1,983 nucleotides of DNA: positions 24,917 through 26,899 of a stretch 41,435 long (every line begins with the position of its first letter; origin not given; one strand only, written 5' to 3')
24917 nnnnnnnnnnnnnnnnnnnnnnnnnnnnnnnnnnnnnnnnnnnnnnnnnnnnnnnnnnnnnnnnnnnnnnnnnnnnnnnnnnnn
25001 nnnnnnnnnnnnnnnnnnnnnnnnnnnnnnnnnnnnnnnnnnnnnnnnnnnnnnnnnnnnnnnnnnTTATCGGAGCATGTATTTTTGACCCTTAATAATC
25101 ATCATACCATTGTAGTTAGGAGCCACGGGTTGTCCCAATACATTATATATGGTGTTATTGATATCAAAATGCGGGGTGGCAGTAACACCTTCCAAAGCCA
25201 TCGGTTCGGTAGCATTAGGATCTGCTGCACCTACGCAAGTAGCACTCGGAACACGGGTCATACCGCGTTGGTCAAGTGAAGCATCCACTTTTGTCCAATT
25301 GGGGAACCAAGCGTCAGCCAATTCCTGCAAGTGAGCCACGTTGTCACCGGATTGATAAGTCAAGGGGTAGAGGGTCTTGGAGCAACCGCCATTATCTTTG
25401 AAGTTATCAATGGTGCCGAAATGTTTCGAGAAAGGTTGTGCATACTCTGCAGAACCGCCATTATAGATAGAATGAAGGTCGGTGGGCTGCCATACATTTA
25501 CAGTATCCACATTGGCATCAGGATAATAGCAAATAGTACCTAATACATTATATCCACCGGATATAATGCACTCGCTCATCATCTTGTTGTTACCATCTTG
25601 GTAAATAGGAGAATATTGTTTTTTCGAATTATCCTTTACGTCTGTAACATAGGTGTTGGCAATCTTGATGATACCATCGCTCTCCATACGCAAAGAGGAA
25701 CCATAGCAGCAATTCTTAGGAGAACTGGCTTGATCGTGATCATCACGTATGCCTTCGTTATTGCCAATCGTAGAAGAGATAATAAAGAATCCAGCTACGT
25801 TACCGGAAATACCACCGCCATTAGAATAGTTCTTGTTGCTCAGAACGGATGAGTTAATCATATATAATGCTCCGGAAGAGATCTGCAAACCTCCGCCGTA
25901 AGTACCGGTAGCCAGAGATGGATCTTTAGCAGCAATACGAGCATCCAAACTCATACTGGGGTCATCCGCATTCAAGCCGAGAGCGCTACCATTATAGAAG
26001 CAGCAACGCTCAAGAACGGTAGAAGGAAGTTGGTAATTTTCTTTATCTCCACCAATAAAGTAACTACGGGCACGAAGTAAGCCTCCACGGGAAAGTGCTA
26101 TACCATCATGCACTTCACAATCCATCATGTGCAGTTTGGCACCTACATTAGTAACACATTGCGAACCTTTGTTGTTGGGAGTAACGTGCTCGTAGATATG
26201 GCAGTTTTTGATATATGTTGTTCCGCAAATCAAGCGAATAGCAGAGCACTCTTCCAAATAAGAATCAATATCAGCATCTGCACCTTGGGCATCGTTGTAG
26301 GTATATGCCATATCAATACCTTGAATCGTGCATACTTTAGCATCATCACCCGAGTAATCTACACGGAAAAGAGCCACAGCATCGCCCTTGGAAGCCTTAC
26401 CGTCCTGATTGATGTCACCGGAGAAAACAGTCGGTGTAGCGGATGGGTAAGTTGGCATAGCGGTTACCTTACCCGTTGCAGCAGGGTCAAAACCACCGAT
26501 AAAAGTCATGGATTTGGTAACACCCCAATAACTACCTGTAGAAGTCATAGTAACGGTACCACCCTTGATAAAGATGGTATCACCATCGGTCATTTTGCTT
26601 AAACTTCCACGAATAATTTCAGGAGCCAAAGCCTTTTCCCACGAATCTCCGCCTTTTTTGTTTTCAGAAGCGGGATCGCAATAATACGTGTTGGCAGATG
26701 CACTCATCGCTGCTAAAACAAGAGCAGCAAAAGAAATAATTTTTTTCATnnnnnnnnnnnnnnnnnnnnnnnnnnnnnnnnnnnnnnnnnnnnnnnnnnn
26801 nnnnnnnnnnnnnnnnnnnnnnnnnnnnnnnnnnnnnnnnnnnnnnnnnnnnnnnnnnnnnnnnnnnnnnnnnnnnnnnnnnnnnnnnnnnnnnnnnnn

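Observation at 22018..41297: A 19-kb SusC/SusD operon with no recognisable classical GH: candidate locus for a phosphodiester-linked glycopolymer, or nucleic acid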

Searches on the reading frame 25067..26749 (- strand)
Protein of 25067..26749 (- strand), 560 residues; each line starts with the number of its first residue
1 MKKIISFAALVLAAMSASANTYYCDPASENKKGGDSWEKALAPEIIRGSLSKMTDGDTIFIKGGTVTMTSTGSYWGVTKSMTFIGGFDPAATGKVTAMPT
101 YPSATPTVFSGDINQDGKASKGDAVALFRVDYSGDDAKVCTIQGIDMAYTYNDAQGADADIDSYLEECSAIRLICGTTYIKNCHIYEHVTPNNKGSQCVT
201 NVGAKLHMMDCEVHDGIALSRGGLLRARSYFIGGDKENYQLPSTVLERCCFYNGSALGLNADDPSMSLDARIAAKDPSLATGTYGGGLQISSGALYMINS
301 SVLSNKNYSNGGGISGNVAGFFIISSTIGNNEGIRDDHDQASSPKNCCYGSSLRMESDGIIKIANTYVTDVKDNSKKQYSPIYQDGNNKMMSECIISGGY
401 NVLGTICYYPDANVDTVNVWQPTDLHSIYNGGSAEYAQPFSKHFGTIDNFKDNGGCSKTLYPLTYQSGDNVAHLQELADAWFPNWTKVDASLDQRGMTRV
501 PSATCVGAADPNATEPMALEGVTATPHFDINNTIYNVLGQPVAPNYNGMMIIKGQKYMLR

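Call 3: search_protein_families(library=pfam, proteins=[window:25067-26749:-], max_evalue=0.01)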
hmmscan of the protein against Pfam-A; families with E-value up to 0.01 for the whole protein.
window:25067-26749:- (560 aa): 0 families

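Call 4: search_protein_families(library=ncbifam, proteins=[window:25067-26749:-], max_evalue=0.01)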
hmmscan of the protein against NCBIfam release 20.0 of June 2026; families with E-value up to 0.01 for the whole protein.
window:25067-26749:- (560 aa): 0 families

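Call 12: search_solved_structures(query=window:25067-26749:-, max_evalue=1)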
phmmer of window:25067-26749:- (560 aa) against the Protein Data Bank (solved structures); distinct sequences matched with E-value up to 1: 1.
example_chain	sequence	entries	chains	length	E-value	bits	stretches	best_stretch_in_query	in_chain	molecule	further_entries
6rao_E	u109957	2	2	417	0.5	11.9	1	407-524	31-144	Afp4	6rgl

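Call 22: find_homologous_proteins(query=window:25067-26749:-, max_evalue=0.001)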
Query window:25067-26749:- (560 aa): 42 proteins with E <= 0.001 among 8000 candidates.
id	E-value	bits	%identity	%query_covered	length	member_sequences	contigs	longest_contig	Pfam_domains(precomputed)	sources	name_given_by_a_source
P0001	0.0e+0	1294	100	100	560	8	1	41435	-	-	-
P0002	0.0e+0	1128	86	100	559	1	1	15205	-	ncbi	-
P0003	0.0e+0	1027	80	100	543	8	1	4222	-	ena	-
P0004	3.2e-240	816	65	99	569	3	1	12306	-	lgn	-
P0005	7.9e-235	799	66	94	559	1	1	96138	-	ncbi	-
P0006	1.3e-234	798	65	100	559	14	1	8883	-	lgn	-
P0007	4.0e-233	793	64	100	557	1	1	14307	-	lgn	-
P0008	3.0e-215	734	60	100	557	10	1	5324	-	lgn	-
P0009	1.4e-163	563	50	100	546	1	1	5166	-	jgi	-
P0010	1.3e-149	517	45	100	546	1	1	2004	-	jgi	-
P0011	4.0e-148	512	46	100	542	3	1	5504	-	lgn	-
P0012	5.5e-146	505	44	100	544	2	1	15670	-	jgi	-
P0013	3.7e-145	503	47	100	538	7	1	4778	-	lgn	-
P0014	5.4e-145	502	45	100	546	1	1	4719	-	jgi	-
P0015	1.1e-144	501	46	100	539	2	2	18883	-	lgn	-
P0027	1.4e-45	174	31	92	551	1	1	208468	-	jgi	-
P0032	4.6e-24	103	30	59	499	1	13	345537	PF13229.13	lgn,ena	-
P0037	6.2e-22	96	27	100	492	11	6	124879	PF13229.13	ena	-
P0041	2.7e-18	84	27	98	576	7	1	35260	-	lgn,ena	-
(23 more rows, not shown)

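Call 27: find_encoding_contigs(protein=P0027, flank=10000, max_places=2)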
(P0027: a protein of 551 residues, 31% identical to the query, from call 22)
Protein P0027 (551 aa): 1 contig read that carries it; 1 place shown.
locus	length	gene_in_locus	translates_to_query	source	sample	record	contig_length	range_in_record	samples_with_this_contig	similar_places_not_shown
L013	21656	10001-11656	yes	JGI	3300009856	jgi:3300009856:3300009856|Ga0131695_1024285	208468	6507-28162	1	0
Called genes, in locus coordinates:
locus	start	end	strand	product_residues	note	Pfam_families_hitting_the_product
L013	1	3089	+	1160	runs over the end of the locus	PF07660:STN, PF13620:CarboxypepD_reg (faint), PF13715:CarbopepD_reg_2, PF07715:Plug, PF00593:TonB_dep_Rec_b-barrel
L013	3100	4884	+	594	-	PF12771:SusD-like_2 (weak), PF14322:SusD-like_3, PF07980:SusD_RagB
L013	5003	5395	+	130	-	-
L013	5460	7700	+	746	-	PF01055:Glyco_hydro_31_2nd, PF21365:Glyco_hydro_31_3rd, PF17137:DUF5110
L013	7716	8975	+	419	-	PF07690:MFS_1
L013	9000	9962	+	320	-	PF01261:AP_endonuc_2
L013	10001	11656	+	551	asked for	-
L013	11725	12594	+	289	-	PF16227:DUF4886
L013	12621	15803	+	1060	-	PF16227:DUF4886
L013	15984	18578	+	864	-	PF03372:Exo_endo_phos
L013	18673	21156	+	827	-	PF03372:Exo_endo_phos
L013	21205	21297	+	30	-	-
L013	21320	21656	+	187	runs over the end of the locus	PF07638:Sigma70_ECF (weak), PF04542:Sigma70_r2, PF08281:Sigma70_r4_2, PF04545:Sigma70_r4 (weak)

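Call 31: predict_structure(alignment_id=A1)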
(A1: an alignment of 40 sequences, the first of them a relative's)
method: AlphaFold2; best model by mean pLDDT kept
length: 560 residues; sequences in the alignment: 40
mean_pLDDT: 85.5   pTM: 0.86
mean pLDDT of the five models: 85.5, 84.3, 83.8, 81.9, 81.4
residues with pLDDT >= 90: 334; 70-90: 143; 50-70: 50; < 50: 33
segments of 3 or more residues with pLDDT < 50: 1-17, 518-524
pLDDT, mean of each block of 10 residues (from residue 1): 38 50 96 94 95 93 95 93 94 85 86 94 95 95 96 84 89 98 94 88 97 93 94 94 97 88 80 79 86 97 89 92 97 72 61 93 97 85 93 96 92 88 88 78 86 69 92 97 94 90 92 65 46 58 67 56
secondary structure, 60 per line:
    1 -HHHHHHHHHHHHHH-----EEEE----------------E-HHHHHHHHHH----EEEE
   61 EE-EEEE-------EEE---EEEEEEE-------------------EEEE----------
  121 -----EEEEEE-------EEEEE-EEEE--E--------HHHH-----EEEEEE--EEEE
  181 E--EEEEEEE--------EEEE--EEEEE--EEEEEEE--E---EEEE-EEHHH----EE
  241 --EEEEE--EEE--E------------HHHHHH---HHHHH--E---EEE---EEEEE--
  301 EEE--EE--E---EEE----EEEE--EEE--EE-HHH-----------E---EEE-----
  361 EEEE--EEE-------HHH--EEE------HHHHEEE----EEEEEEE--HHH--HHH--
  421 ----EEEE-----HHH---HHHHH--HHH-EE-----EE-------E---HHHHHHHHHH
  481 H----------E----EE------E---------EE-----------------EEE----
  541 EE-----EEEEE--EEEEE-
elements in order: H2-15 E21-24 H43-52 E57-62 E64-67 E75-77 E81-87 E107-110 E126-131 E139-143 E145-148 H160-163 E169-174 E177-181 E184-190 E199-202 E205-209 E212-218 E225-228 E243-247 E250-252 H268-273 H277-281 E288-290 E294-298 E301-303 E314-316 E321-324 E327-329 E353-355 E361-364 E367-369 E382-384 H391-394 E395-397 E402-408 E425-428 H440-444 H471-481 E534-536 E548-552 E555-559

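Call 33: fold_search(model_id=the predicted structure, library=pdb)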
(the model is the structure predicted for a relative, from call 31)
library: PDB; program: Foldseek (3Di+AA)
matches with E <= 10: 283; with E <= 0.001: 14
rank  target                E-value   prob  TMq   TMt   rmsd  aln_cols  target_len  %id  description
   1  1ru4                  1.0e-06  1.00  0.40  0.54   9.9       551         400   10  Crystal structure of pectate lyase Pel9A (released 2004-04-13)
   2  9cdv_B                1.8e-06  1.00  0.40  0.50  13.3       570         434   11  Crystal Structure of Rhombotarget A (released 2025-07-02)
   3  9cdv_A                4.8e-06  1.00  0.38  0.45  10.0       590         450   10  Crystal Structure of Rhombotarget A (released 2025-07-02)
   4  9cdu_A                7.8e-06  1.00  0.40  0.50  12.2       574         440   12  Crystal Structure of Rhombotarget A-peptide Complex (released 2025-07-02)
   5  9cdu_C                1.1e-05  1.00  0.41  0.52  12.6       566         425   11  Crystal Structure of Rhombotarget A-peptide Complex (released 2025-07-02)
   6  5olq_C                2.3e-05  1.00  0.37  0.46   9.7       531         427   11  Rhamnogalacturonan lyase (released 2017-11-29)
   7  5olq_A                3.9e-05  1.00  0.34  0.43  11.2       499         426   12  Rhamnogalacturonan lyase (released 2017-11-29)
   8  5olr_A                1.5e-04  1.00  0.35  0.44  10.0       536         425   12  Rhamnogalacturonan lyase (released 2017-11-29)
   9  2pyh_B                2.6e-04  0.98  0.22  0.28  12.5       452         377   10  Azotobacter vinelandii Mannuronan C-5 epimerase AlgE4 A-module complexed with mannuronan trisaccharide (released 2008-05-27)
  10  5lw3                  3.3e-04  0.99  0.27  0.35  10.4       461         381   10  Azotobacter vinelandii Mannuronan C-5 epimerase AlgE6 A-module (released 2017-10-25)
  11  7v6i_A                4.0e-04  0.97  0.27  0.25  15.1       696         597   11  Crystal structure of lacto-N-biosidase BsaX from Bifidobacterium saguini, lacto-N-biose complex (released 2022-02-09)
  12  5olr_C                4.2e-04  1.00  0.35  0.44   9.9       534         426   12  Rhamnogalacturonan lyase (released 2017-11-29)
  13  2pyh_A                7.4e-04  0.99  0.27  0.36  11.3       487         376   11  Azotobacter vinelandii Mannuronan C-5 epimerase AlgE4 A-module complexed with mannuronan trisaccharide (released 2008-05-27)
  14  6nw9_B                9.8e-04  0.93  0.22  0.21  14.4       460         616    9  CRYSTAL STRUCTURE OF A TAILSPIKE PROTEIN 3 (TSP3, ORF212) FROM ESCHERICHIA COLI O157:H7 BACTERIOPHAGE CBA120 (released 2019-06-05)
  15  5mqp_C                1.2e-03  1.00  0.35  0.33  12.4       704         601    8  Glycoside hydrolase BT_1002 (released 2017-04-05)
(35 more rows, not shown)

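Call 34: find_encoding_contigs(protein=P0032, flank=10000, max_places=2)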
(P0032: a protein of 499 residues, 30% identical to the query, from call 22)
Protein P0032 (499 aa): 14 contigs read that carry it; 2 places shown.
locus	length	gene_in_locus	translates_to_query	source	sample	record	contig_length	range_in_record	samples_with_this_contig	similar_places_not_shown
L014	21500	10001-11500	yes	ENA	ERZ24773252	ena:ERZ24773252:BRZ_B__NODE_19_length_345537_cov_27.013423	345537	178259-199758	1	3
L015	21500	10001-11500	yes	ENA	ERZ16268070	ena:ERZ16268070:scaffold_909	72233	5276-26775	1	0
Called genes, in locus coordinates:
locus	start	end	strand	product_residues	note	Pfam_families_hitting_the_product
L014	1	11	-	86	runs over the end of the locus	-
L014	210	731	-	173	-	-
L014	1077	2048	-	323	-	PF01145:Band_7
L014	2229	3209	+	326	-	PF00383:dCMP_cyt_deam_1, PF14437:MafB19-deam, PF01872:RibD_C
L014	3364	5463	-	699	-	PF17191:RecG_wedge, PF01336:tRNA_anti-codon (weak), PF00270:DEAD, PF04851:ResIII, PF00271:Helicase_C, PF19833:RecG_dom3_C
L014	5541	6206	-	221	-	PF01128:IspD, PF12804:NTP_transf_3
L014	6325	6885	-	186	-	PF01965:DJ-1_PfpI, PF07685:GATase_3 (faint)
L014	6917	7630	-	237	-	PF03740:PdxJ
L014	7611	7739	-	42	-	-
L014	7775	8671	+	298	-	PF01513:NAD_kinase, PF20143:NAD_kinase_C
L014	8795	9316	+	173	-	PF00578:AhpC-TSA, PF08534:Redoxin, PF13728:TraF (faint), PF00085:Thioredoxin, PF13098:Thioredoxin_2, PF13905:Thioredoxin_8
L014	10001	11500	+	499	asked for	PF13229:Beta_helix (faint)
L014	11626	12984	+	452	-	PF00657:Lipase_GDSL, PF13472:Lipase_GDSL_2, PF20434:BD-FAE, PF07859:Abhydrolase_3, PF01738:DLH, PF00326:Peptidase_S9 (faint), PF12146:Hydrolase_4 (faint)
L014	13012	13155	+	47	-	-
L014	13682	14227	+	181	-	PF04542:Sigma70_r2, PF08281:Sigma70_r4_2, PF04545:Sigma70_r4 (weak)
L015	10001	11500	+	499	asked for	PF13229:Beta_helix (faint)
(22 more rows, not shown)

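Call 35: find_encoding_contigs(protein=P0037, flank=10000, max_places=2)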
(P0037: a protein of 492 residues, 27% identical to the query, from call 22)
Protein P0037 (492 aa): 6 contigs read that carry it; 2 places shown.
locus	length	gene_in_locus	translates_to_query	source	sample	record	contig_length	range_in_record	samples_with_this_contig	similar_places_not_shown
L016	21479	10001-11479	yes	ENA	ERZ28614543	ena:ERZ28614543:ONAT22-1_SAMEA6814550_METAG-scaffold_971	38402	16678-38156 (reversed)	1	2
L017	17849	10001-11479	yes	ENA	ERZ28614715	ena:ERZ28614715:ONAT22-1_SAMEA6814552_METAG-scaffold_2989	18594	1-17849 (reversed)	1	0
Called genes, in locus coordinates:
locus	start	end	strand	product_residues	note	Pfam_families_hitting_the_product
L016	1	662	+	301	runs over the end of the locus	?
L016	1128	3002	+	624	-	PF00122:E1-E2_ATPase, PF00702:Hydrolase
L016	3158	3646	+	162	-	-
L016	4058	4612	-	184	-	PF11810:DUF3332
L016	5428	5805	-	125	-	PF06397:Desulfoferrod_N, PF01880:Desulfoferrodox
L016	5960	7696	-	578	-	PF13180:PDZ_2 (weak), PF17820:PDZ_6, PF03572:Peptidase_S41, PF28547:CHD_PDZ-protease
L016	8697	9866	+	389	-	PF13173:AAA_14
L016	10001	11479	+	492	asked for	PF13229:Beta_helix (faint)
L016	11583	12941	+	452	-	PF00657:Lipase_GDSL, PF13472:Lipase_GDSL_2, PF12146:Hydrolase_4 (faint), PF20434:BD-FAE, PF01738:DLH, PF07859:Abhydrolase_3, PF00326:Peptidase_S9 (faint)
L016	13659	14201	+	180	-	PF04542:Sigma70_r2, PF08281:Sigma70_r4_2, PF04545:Sigma70_r4 (weak)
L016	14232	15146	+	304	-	PF04773:FecR, PF16344:FecR_C (weak)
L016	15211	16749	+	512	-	-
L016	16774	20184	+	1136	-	PF13620:CarboxypepD_reg, PF13715:CarbopepD_reg_2, PF07715:Plug, PF00593:TonB_dep_Rec_b-barrel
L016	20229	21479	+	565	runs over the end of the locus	PF14322:SusD-like_3, PF07980:SusD_RagB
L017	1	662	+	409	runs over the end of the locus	PF00675:Peptidase_M16, PF05193:Peptidase_M16_C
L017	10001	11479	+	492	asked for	PF13229:Beta_helix (faint)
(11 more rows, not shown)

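Call 41: find_encoding_contigs(protein=P0015, flank=10000, max_places=1)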
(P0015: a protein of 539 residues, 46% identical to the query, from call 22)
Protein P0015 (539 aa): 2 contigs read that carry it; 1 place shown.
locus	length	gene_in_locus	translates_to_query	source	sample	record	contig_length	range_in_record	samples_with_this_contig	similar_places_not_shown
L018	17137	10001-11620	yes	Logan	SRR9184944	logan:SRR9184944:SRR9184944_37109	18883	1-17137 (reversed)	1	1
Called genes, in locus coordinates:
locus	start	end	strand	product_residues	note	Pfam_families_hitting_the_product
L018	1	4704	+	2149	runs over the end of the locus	?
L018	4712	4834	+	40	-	-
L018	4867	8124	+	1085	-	PF13620:CarboxypepD_reg, PF13715:CarbopepD_reg_2, PF07715:Plug, PF00593:TonB_dep_Rec_b-barrel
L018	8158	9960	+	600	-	PF12771:SusD-like_2 (weak), PF14322:SusD-like_3, PF07980:SusD_RagB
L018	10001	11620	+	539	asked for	-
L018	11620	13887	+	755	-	PF03372:Exo_endo_phos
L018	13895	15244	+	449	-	PF07690:MFS_1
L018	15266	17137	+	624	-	?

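Call 42: find_encoding_contigs(protein=P0012, flank=10000, max_places=1)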
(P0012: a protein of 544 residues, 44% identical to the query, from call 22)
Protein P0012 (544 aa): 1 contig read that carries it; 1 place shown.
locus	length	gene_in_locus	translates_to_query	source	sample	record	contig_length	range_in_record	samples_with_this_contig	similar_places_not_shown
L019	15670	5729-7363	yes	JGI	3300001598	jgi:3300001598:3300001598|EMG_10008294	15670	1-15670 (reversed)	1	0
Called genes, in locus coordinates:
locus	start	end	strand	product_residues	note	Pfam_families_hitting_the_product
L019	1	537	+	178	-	?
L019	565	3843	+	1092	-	PF13620:CarboxypepD_reg, PF13715:CarbopepD_reg_2, PF07715:Plug, PF00593:TonB_dep_Rec_b-barrel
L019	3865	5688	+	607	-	PF12771:SusD-like_2 (weak), PF14322:SusD-like_3 (weak), PF07980:SusD_RagB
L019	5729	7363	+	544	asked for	-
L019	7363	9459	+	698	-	PF01055:Glyco_hydro_31_2nd, PF21365:Glyco_hydro_31_3rd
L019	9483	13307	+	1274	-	PF05547:Peptidase_M6, PF13306:LRR_5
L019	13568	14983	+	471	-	PF01637:ATPase_2, PF13191:AAA_16 (weak), PF13173:AAA_14 (weak)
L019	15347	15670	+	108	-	?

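Call 43: find_encoding_contigs(protein=P0041, flank=10000, max_places=1)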
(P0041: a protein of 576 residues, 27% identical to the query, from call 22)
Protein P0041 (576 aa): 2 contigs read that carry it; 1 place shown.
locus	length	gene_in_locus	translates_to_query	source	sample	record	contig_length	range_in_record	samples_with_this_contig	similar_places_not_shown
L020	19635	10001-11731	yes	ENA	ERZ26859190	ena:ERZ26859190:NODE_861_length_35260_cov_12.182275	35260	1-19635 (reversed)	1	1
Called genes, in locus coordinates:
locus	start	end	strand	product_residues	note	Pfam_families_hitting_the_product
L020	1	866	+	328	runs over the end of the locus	PF04773:FecR, PF16344:FecR_C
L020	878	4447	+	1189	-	PF07660:STN (weak), PF13620:CarboxypepD_reg, PF13715:CarbopepD_reg_2, PF07715:Plug, PF00593:TonB_dep_Rec_b-barrel (weak)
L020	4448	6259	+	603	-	PF12771:SusD-like_2 (faint), PF14322:SusD-like_3 (weak), PF07980:SusD_RagB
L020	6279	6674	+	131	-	-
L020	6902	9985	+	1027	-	PF01055:Glyco_hydro_31_2nd, PF21365:Glyco_hydro_31_3rd, PF17137:DUF5110, PF01261:AP_endonuc_2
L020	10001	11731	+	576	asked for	-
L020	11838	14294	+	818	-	PF03372:Exo_endo_phos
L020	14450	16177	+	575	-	PF07581:Glug (faint), PF16227:DUF4886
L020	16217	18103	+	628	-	PF09479:Flg_new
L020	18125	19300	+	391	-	PF00375:SDF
